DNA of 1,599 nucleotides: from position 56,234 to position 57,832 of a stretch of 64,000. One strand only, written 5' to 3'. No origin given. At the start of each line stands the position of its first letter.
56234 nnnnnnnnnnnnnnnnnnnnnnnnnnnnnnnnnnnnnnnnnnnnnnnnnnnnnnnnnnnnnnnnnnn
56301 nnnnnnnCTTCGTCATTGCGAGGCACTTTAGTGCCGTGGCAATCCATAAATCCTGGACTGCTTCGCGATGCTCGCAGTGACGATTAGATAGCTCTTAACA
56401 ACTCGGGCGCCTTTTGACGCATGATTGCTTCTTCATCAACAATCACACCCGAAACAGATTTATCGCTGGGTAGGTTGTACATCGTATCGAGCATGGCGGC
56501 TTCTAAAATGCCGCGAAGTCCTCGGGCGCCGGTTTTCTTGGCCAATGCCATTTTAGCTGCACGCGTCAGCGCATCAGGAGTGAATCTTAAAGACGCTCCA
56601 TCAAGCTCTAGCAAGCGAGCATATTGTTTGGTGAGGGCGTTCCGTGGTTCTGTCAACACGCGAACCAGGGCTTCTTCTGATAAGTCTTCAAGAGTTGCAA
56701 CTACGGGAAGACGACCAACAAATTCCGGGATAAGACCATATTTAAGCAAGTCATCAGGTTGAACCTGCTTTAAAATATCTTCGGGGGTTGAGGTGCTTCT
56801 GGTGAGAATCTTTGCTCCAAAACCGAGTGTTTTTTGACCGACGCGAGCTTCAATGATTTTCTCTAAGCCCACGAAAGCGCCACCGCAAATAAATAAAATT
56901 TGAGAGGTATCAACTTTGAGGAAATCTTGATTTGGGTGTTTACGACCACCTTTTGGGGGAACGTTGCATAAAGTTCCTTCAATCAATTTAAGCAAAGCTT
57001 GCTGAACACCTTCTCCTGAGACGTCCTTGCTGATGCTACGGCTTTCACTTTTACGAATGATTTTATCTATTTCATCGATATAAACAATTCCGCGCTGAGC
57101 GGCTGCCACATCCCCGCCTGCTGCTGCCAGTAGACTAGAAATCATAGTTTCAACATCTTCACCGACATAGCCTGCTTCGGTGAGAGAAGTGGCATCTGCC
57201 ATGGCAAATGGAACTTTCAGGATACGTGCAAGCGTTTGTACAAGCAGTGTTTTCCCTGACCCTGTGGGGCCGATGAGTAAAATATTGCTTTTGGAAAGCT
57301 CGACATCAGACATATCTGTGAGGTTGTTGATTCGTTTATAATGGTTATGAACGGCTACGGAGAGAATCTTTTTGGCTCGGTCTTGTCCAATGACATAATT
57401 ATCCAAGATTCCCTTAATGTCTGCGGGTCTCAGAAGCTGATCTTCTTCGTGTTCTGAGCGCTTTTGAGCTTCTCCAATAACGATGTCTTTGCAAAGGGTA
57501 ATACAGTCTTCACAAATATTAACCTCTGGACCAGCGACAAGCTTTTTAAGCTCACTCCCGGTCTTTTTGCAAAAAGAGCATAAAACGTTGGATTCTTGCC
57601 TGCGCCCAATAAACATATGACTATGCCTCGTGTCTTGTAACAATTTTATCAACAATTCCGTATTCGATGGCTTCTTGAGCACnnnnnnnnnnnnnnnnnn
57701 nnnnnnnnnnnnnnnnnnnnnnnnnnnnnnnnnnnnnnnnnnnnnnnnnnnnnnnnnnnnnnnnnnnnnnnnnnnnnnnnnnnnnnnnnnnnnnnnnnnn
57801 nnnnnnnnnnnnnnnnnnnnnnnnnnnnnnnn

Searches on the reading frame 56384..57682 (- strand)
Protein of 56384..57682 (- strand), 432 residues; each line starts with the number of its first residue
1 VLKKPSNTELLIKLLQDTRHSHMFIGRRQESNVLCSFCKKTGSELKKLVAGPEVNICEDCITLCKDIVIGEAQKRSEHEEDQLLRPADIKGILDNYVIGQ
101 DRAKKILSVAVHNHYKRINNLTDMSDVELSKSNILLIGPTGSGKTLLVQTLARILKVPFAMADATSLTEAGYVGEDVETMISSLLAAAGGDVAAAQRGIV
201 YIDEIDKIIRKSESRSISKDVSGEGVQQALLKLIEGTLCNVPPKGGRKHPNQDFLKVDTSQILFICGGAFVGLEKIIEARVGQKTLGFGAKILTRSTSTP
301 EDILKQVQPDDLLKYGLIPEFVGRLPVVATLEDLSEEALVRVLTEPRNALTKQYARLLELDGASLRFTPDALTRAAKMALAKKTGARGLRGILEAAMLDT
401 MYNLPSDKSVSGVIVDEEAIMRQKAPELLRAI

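Call 56: search_protein_families(library=pfam, proteins=[window:56384-57682:-], max_evalue=0.0001)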
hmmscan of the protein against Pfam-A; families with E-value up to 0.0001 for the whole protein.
window:56384-57682:- (432 aa): 8 families
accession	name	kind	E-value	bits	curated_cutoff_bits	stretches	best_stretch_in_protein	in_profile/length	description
PF07724.20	AAA_2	-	8.5e-33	114.2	27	1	131-327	3-165/166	AAA domain (Cdc48 subfamily)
PF00004.35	AAA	-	4.1e-15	56.8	21.2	1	134-239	1-97/131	ATPase family associated with various cellular activities (AAA)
PF06689.19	zf-C4_ClpX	-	4.6e-13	49.3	27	1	35-68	3-37/39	ClpX C4-type zinc finger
PF10431.15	ClpB_D2-small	-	3.3e-09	37.1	21.9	1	334-410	1-73/81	C-terminal, D2-small domain, of ClpB protein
PF00493.29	MCM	-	1.3e-07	31.4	23.3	1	96-212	25-137/224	MCM P-loop domain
PF07728.20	AAA_5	-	1.5e-06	28.7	22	1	133-208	1-78/139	AAA domain (dynein-related subfamily)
PF01078.27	Mg_chelatase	-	4e-06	26.8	20.3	0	132-156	23-47/207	Magnesium chelatase, subunit ChlI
PF13401.12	AAA_22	-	1.7e-05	25.6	27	0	130-208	4-96/130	AAA domain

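Call 57: find_homologous_proteins(query=window:56384-57682:-, max_evalue=1e-100)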
Query window:56384-57682:- (432 aa): 7999 proteins with E <= 1e-100 among 8000 candidates; the best 120 are listed.
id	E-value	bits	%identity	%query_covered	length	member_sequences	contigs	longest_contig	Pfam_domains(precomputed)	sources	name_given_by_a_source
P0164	3.7e-261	884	100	95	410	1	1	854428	PF07724.21,PF06689.20,PF00493.30,PF00004.36,PF13401.13,PF07728.21,PF01078.28,PF10431.16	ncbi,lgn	-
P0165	1.5e-256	869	98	95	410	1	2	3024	PF07724.21,PF06689.20,PF00493.30,PF00004.36,PF13401.13,PF07728.21,PF01078.28,PF10431.16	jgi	jgi:ATP-dependent Clp protease ATP-binding subunit ClpX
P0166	1.6e-256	869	97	95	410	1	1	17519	PF07724.21,PF06689.20,PF00493.30,PF00004.36,PF13401.13,PF07728.21,PF01078.28,PF10431.16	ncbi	-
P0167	5.7e-232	788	87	95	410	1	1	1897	PF07724.21,PF06689.20,PF00493.30,PF00004.36,PF07728.21,PF01078.28,PF10431.16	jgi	jgi:ATP-dependent Clp protease ATP-binding subunit ClpX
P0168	1.7e-201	688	76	94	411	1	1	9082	PF07724.21,PF06689.20,PF00493.30,PF00004.36,PF13401.13,PF07728.21,PF01078.28,PF10431.16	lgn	-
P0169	6.1e-201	686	76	94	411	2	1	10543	PF07724.21,PF06689.20,PF00493.30,PF00004.36,PF13401.13,PF07728.21,PF01078.28,PF10431.16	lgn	-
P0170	3.9e-200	683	75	94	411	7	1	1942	PF07724.21,PF06689.20,PF00493.30,PF00004.36,PF07728.21,PF01078.28,PF10431.16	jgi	jgi:ATP-dependent Clp protease ATP-binding subunit ClpX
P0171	1.6e-199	681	75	94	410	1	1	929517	PF07724.21,PF06689.20,PF00493.30,PF00004.36,PF07728.21,PF01078.28,PF10431.16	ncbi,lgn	ncbi:MAG: ATP-dependent Clp protease ATP-binding subunit ClpX [Myxococcota bacterium]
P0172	1.0e-197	675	75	94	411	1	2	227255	PF07724.21,PF06689.20,PF00493.30,PF00004.36,PF07728.21,PF01078.28,PF10431.16,PF03215.22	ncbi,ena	-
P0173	1.1e-195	669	73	94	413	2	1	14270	PF07724.21,PF06689.20,PF00493.30,PF00004.36,PF13401.13,PF07728.21,PF01078.28,PF10431.16,PF03215.22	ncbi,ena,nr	ncbi:MAG: ATP-dependent Clp protease ATP-binding subunit ClpX [Deltaproteobacteria bacterium]|nr:ATP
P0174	2.6e-195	667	73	93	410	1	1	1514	PF07724.21,PF06689.20,PF00493.30,PF00004.36,PF13401.13,PF07728.21,PF01078.28,PF10431.16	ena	-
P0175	3.0e-195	667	74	94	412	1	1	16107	PF07724.21,PF06689.20,PF00493.30,PF00004.36,PF07728.21,PF01078.28,PF10431.16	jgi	jgi:ATP-dependent Clp protease ATP-binding subunit ClpX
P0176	4.1e-195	667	73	95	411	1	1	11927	PF07724.21,PF06689.20,PF00493.30,PF00004.36,PF07728.21,PF01078.28,PF10431.16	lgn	-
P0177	1.5e-193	662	75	93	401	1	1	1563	PF07724.21,PF06689.20,PF00493.30,PF00004.36,PF07728.21,PF01078.28,PF10431.16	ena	-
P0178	1.2e-192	658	73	95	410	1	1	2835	PF07724.21,PF06689.20,PF00493.30,PF00004.36,PF07728.21,PF01078.28,PF10431.16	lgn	-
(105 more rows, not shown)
